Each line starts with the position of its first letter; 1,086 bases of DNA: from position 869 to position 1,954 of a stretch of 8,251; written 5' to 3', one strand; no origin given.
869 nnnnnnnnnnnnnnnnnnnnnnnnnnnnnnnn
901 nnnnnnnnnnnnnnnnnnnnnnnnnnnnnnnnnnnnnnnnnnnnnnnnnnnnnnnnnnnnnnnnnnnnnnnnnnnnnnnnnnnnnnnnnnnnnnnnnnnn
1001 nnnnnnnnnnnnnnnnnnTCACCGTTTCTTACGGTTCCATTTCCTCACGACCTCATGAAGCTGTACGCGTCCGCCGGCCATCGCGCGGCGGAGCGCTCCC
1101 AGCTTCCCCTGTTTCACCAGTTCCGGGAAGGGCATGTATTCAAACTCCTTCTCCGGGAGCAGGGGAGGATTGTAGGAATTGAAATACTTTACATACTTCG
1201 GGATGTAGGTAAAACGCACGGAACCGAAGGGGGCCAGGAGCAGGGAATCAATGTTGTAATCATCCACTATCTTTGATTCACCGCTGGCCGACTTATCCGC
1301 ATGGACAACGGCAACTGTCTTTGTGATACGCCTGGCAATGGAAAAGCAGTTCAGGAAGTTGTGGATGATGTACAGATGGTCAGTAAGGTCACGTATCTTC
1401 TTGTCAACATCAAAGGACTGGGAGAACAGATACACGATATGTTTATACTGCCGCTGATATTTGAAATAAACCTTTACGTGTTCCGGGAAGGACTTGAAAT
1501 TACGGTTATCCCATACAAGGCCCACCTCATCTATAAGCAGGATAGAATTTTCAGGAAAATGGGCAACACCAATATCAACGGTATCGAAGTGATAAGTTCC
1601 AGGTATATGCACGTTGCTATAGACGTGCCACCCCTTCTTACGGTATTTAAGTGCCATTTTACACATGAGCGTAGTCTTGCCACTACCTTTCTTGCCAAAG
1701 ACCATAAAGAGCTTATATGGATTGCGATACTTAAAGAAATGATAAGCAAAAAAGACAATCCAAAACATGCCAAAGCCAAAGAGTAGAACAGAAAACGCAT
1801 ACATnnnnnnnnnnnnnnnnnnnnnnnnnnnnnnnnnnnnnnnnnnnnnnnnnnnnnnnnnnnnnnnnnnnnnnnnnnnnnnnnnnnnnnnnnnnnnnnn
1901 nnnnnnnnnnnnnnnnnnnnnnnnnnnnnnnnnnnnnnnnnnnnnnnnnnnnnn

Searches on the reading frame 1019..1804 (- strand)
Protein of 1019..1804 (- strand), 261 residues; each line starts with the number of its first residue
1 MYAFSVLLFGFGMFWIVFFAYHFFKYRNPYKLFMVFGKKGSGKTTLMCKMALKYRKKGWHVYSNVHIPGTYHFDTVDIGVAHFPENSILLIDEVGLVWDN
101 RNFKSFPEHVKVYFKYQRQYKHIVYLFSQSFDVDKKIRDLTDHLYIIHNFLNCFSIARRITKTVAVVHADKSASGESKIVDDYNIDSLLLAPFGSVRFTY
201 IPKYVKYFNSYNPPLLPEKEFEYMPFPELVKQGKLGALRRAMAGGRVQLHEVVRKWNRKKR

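Call 4: search_protein_families(library=phrogs, proteins=[window:1019-1804:-], max_evalue=0.1)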
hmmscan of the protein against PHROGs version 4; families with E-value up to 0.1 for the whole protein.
window:1019-1804:- (261 aa): 12 families
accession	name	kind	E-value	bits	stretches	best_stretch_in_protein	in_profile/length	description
phrog_25712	-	unknown function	4.7e-26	92.6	1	8-206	2-188/207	-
phrog_197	-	moron, auxiliary metabolic gene and host takeover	5.6e-08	33.6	1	35-153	31-169/486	Zot-like toxin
phrog_11271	-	head and packaging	0.00011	23.2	0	84-138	86-140/145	head morphogenesis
phrog_20922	-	head and packaging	0.00014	21.9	1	86-148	78-141/318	head morphogenesis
phrog_2666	-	head and packaging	0.0013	18.4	0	85-147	421-482/555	terminase large subunit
phrog_7937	-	unknown function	0.0028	19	1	34-121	3-98/111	-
phrog_50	-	DNA, RNA and nucleotide metabolism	0.0045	17.1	1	27-62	367-401/570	DnaC-like helicase loader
phrog_2107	-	other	0.0067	17.1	1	35-62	8-35/201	thymidylate kinase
phrog_800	-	head and packaging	0.0074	15.9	1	26-65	28-60/511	terminase small subunit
phrog_1979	-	unknown function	0.025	14.8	1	27-67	121-164/380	-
phrog_5484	-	DNA, RNA and nucleotide metabolism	0.059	13.9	1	34-53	32-51/239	DnaA-like replication initiation protein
phrog_7485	-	unknown function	0.069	13.1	0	29-93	225-285/430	-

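Call 5: search_protein_families(library=pfam, proteins=[window:1019-1804:-], max_evalue=0.1)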
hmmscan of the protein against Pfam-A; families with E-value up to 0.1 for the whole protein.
window:1019-1804:- (261 aa): 14 families
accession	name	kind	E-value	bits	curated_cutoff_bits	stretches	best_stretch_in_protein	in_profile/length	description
PF05707.18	Zot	-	1.9e-08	34.4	20.3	1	84-172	80-169/197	Zonular occludens toxin (Zot)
PF25199.1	nSTAND_NTPase5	-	1.2e-05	25.6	34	1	28-98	39-109/145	Novel STAND NTPase 5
PF13173.12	AAA_14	-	3.3e-05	24.3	27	1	31-139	3-109/129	AAA domain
PF00448.28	SRP54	-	0.00061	19.9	22.7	1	32-61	3-32/196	SRP54-type protein, GTPase domain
PF20720.3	nSTAND3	-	0.00061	19.9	27.2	1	31-62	18-49/155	Novel STAND NTPase 3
PF01637.24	ATPase_2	-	0.0033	17.7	33.2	1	27-61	17-51/225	ATPase domain predominantly from Archaea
PF05729.18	NACHT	-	0.012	15.9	26.7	1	34-56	4-26/167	NACHT domain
PF01926.29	MMR_HSR1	-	0.016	15.8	21.9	1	34-140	3-99/113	50S ribosome-binding GTPase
PF03205.20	MobB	-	0.02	15.2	26.6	1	33-62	2-31/133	Molybdopterin guanine dinucleotide synthesis protein B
PF13604.12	AAA_30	-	0.023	14.9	27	0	31-61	19-49/191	AAA domain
PF13476.12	AAA_23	-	0.04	15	27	0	31-48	20-37/201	AAA domain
PF03266.21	NTPase_1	-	0.056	13.7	23.9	0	34-61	3-30/168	NTPase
PF13555.12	AAA_29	-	0.065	13.4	27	0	32-47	24-39/61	P-loop containing region of AAA domain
PF10662.15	PduV-EutP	-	0.1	12.9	21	0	33-70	4-46/143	Ethanolamine utilisation - propanediol utilisation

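Call 22: search_dna_similar(query=window:1019-1804:-, collection=phages, mode=protein, max_evalue=0.00001, max_rows=40)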
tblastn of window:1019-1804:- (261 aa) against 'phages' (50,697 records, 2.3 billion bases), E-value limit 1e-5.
Records with a match: 73; places in all: 73; records where one place covers at least 80% of the query: 43.
Best place of each record, by identity: 60-80% 3; <60% 70.
By first word of the organism name: bajarodino 39; Inovirus 22; Dulem 11; Bacteriophage 1.
By host as written in the record: - 22; porcine 22; Peromyscus fraterculus 18; Varecia variegata 6; Eulemur coronatus 3; Lemur catta 2.
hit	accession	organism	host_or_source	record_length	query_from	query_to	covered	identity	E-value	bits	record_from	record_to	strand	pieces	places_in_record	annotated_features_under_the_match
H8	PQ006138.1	bajarodino virus 2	Neotoma bryanti feces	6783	8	254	95%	61.9%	2e-97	317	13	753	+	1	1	Zonula occludens toxin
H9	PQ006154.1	bajarodino virus 2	Neotoma bryanti feces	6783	8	254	95%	61.9%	2e-97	317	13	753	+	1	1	Zonula occludens toxin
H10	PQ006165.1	bajarodino virus 30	Peromyscus fraterculus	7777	20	260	92%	62.7%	3e-95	311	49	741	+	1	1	Zonula occludens toxin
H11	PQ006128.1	bajarodino virus 52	Peromyscus fraterculus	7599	13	259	95%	49.0%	2e-71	243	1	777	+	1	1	Zonula occludens toxin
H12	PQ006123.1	bajarodino virus 70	Chaetodipus spinatus feces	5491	1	251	96%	47.7%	4e-64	222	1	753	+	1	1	Zonula occludens toxin | hypothetical protein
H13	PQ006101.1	bajarodino virus 67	Peromyscus fraterculus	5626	1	242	93%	47.5%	2e-61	214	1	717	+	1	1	Zonula occludens toxin | hypothetical protein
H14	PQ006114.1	bajarodino virus 80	Peromyscus fraterculus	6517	16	228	82%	52.1%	2e-64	223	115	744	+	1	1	Zonula occludens toxin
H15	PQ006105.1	bajarodino virus 63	Neotoma bryanti feces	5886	6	236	89%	47.9%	8e-62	215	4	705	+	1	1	Zonula occludens toxin | hypothetical protein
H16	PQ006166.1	bajarodino virus 29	Peromyscus fraterculus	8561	16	247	89%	47.5%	2e-59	208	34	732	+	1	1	Zonula occludens toxin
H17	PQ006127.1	bajarodino virus 53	Peromyscus fraterculus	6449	6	228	85%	49.3%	8e-64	221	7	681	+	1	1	Zonula occludens toxin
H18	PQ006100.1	bajarodino virus 68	Peromyscus fraterculus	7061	7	228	85%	49.5%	4e-63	219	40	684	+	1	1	Zonula occludens toxin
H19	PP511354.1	Dulem virus 73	Eulemur coronatus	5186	1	261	100%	42.1%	1e-55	197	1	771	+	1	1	ZOT protein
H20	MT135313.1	Inovirus sp.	porcine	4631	8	236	88%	47.8%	6e-65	224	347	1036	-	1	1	replication factor C large subunit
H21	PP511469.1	Dulem virus 73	Varecia variegata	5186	5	261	98%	42.4%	1e-54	194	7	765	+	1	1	ZOT protein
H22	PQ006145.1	bajarodino virus 46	Neotoma bryanti feces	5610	6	232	87%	47.8%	8e-64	221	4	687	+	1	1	Zonula occludens toxin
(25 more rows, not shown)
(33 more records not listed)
